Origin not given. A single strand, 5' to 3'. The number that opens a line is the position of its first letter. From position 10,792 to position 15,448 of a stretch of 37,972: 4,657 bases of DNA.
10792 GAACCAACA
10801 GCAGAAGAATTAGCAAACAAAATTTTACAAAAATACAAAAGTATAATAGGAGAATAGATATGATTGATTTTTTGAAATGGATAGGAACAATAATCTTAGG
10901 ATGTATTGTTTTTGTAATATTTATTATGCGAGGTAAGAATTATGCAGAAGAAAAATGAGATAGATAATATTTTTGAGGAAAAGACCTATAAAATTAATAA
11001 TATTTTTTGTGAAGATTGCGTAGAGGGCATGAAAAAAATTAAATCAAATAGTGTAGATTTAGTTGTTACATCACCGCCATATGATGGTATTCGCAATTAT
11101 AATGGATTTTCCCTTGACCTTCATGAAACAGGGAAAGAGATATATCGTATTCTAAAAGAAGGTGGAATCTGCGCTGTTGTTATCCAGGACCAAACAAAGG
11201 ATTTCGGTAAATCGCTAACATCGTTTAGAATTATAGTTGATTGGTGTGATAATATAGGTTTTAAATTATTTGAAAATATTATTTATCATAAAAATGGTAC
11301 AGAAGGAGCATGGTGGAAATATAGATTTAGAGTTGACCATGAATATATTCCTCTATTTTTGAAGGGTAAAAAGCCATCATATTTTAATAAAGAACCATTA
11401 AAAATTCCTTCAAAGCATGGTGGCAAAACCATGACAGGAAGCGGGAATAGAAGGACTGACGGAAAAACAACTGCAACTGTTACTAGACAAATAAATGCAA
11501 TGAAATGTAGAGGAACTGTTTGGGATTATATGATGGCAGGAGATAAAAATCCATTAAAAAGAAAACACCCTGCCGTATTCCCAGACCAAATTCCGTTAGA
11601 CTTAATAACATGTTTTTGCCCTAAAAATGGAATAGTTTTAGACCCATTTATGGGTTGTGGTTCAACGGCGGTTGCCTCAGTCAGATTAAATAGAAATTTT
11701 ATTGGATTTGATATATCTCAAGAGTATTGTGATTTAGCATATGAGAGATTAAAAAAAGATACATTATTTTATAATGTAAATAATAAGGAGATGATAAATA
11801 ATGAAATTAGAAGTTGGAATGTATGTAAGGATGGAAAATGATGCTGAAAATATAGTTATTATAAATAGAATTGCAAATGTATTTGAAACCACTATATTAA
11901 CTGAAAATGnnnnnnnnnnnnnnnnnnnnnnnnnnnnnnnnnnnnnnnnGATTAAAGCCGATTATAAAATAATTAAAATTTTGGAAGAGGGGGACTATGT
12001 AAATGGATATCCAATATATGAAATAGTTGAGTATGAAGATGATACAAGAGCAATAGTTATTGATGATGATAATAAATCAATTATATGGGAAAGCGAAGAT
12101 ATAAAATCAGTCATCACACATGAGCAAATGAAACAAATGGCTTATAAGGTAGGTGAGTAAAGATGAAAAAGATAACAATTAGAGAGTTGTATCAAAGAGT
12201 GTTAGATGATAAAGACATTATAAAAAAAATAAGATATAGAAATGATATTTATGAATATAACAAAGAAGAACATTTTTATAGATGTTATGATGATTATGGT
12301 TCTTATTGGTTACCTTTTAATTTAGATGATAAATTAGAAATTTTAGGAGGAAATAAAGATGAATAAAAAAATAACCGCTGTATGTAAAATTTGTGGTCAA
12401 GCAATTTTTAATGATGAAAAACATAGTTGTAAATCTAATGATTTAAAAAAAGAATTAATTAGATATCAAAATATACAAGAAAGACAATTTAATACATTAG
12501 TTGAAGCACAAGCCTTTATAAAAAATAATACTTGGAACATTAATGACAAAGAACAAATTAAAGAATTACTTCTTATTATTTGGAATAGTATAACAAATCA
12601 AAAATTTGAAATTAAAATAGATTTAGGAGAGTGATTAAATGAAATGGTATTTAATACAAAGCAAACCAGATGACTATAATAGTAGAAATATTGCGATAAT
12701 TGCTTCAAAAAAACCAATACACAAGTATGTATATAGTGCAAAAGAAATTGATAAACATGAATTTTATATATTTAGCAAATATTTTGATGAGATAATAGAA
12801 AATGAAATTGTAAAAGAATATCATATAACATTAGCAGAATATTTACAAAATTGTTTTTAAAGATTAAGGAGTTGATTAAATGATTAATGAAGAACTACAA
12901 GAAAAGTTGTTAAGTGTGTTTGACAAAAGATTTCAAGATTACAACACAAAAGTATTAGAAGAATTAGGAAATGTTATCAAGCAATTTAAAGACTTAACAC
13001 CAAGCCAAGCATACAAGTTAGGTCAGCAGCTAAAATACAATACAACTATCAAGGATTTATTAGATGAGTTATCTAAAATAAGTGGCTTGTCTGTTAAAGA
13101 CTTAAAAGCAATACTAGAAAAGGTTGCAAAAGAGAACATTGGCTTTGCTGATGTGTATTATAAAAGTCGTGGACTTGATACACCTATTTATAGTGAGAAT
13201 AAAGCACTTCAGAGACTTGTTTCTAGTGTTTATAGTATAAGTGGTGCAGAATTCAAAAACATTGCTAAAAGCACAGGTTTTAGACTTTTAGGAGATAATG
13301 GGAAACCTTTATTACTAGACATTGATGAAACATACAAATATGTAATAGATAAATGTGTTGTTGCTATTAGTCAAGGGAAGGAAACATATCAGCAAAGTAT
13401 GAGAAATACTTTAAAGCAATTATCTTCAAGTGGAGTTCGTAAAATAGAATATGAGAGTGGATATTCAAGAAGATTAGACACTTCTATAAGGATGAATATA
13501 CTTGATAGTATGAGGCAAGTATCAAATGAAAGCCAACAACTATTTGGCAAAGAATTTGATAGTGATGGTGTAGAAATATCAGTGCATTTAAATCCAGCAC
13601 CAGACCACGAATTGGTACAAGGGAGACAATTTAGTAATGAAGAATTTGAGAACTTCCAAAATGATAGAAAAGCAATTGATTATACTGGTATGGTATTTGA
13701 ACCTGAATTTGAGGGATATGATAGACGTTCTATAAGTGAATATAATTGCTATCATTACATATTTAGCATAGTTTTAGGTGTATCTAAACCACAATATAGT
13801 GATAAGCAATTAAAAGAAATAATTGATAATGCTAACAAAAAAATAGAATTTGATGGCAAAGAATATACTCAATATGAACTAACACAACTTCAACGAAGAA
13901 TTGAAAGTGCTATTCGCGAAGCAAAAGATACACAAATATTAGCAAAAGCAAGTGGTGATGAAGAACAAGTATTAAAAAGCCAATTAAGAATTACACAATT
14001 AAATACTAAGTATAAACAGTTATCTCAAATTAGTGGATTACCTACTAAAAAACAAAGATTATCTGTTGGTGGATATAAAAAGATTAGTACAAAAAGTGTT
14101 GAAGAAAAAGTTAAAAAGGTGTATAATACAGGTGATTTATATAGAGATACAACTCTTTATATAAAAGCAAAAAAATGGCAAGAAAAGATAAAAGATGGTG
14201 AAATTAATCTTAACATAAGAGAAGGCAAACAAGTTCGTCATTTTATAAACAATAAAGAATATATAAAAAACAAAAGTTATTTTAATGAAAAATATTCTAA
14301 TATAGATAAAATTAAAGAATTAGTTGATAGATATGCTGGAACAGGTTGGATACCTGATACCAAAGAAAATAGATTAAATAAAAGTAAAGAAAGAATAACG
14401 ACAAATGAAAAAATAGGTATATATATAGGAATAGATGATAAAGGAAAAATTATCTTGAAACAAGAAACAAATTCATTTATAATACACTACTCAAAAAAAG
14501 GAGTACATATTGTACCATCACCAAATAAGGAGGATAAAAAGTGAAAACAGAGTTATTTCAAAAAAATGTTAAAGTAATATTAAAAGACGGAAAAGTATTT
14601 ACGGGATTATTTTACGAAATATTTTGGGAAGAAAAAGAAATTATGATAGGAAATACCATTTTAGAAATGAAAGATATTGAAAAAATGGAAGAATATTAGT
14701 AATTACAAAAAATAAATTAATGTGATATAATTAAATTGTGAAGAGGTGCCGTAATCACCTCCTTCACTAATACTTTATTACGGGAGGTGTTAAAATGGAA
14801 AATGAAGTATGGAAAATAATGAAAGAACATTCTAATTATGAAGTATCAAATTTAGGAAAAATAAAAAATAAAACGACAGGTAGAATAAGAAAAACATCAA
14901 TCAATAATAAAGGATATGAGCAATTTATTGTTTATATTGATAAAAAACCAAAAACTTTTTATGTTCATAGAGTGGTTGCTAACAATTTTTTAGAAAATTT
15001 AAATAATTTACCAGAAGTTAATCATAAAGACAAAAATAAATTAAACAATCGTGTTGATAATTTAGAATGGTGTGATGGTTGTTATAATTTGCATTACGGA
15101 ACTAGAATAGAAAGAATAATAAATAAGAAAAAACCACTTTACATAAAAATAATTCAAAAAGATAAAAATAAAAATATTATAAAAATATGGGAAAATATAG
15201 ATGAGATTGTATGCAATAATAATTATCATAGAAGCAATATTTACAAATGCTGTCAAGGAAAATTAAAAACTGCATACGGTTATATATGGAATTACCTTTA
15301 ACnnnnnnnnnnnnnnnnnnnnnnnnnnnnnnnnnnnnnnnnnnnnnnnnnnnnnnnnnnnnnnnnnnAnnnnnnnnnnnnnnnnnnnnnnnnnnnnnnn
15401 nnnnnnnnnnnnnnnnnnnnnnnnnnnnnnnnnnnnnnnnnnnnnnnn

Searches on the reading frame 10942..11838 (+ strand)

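Call 15: search_protein_families(library=phrogs, proteins=[window:10942-11838:+], max_evalue=0.00001)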
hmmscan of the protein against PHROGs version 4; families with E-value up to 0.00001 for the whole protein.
window:10942-11838:+ (299 aa): 11 families
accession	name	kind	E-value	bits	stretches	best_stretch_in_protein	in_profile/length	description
phrog_67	-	other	2.1e-58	200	1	14-275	117-348/743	DNA methyltransferase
phrog_498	-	other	1e-24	88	1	69-274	266-424/633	DNA methyltransferase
phrog_3008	-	other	1.5e-17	64.7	1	168-277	105-218/244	DNA methyltransferase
phrog_8769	-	other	8.1e-14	52.2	1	227-278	10-61/71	methyltransferase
phrog_23148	-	unknown function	5.1e-13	50.4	1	206-272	82-148/165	-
phrog_6025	-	other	4.2e-12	47.1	1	20-119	13-112/192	DNA methyltransferase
phrog_18146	-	other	9.4e-12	45.5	0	208-259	48-100/452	DNA methyltransferase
phrog_18293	-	other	1.1e-11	45.7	1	211-274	44-111/119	methyltransferase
phrog_12517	-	unknown function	8.3e-09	36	0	223-266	100-143/316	-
phrog_12862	-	unknown function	4.1e-07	31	1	21-92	5-73/149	-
phrog_23085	-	unknown function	6.6e-07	30.1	1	190-270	25-105/138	-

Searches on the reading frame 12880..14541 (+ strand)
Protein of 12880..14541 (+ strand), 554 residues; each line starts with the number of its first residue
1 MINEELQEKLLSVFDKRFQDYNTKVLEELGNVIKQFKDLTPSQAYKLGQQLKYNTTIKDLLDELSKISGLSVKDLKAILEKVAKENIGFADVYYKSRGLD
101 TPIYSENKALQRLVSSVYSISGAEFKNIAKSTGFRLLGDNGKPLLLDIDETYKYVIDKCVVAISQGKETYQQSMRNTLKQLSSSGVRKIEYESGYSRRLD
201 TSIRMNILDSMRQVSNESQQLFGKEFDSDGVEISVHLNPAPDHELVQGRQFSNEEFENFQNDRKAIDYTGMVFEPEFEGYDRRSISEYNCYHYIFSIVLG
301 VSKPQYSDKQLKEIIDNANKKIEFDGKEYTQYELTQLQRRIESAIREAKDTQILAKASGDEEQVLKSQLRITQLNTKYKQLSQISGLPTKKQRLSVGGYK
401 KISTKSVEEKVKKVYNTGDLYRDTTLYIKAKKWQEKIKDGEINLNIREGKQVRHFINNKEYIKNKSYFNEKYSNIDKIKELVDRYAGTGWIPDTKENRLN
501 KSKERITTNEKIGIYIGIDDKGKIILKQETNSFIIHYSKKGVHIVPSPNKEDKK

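Call 16: search_protein_families(library=phrogs, proteins=[window:12880-14541:+], max_evalue=0.00001)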
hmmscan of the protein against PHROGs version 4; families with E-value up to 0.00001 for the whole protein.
window:12880-14541:+ (554 aa): 2 families
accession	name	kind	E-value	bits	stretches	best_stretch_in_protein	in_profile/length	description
phrog_581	-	head and packaging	2.9e-49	169.5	1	1-549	19-512/564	minor head protein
phrog_19468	-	unknown function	7.3e-15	56.6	1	431-549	29-143/146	-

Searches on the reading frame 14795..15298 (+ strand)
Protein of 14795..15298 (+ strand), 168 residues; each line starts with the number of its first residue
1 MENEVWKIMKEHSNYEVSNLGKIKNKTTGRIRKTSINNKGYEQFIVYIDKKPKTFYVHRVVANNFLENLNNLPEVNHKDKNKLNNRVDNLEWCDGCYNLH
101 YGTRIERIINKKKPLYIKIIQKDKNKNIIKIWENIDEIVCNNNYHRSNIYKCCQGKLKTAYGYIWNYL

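Call 16: search_protein_families(library=phrogs, proteins=[window:14795-15298:+], max_evalue=0.00001)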
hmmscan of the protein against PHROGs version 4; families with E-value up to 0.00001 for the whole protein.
window:14795-15298:+ (168 aa): 7 families
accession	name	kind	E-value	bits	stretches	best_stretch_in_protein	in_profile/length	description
phrog_59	-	DNA, RNA and nucleotide metabolism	1.8e-33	117.5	1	1-164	135-281/423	HNH endonuclease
phrog_959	-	DNA, RNA and nucleotide metabolism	7e-28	98.1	1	1-117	3-121/138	HNH endonuclease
phrog_1492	-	DNA, RNA and nucleotide metabolism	7.5e-14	52.7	1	1-94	42-151/414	HNH endonuclease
phrog_37683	-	unknown function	1.5e-12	48.2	1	7-132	113-238/279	-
phrog_17657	-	DNA, RNA and nucleotide metabolism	1.8e-11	45.1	1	17-92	81-164/168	HNH endonuclease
phrog_99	-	DNA, RNA and nucleotide metabolism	1.3e-07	32.7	1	8-94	113-197/383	HNH endonuclease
phrog_21964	-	DNA, RNA and nucleotide metabolism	2.3e-06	28.4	1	18-99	127-209/244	HNH endonuclease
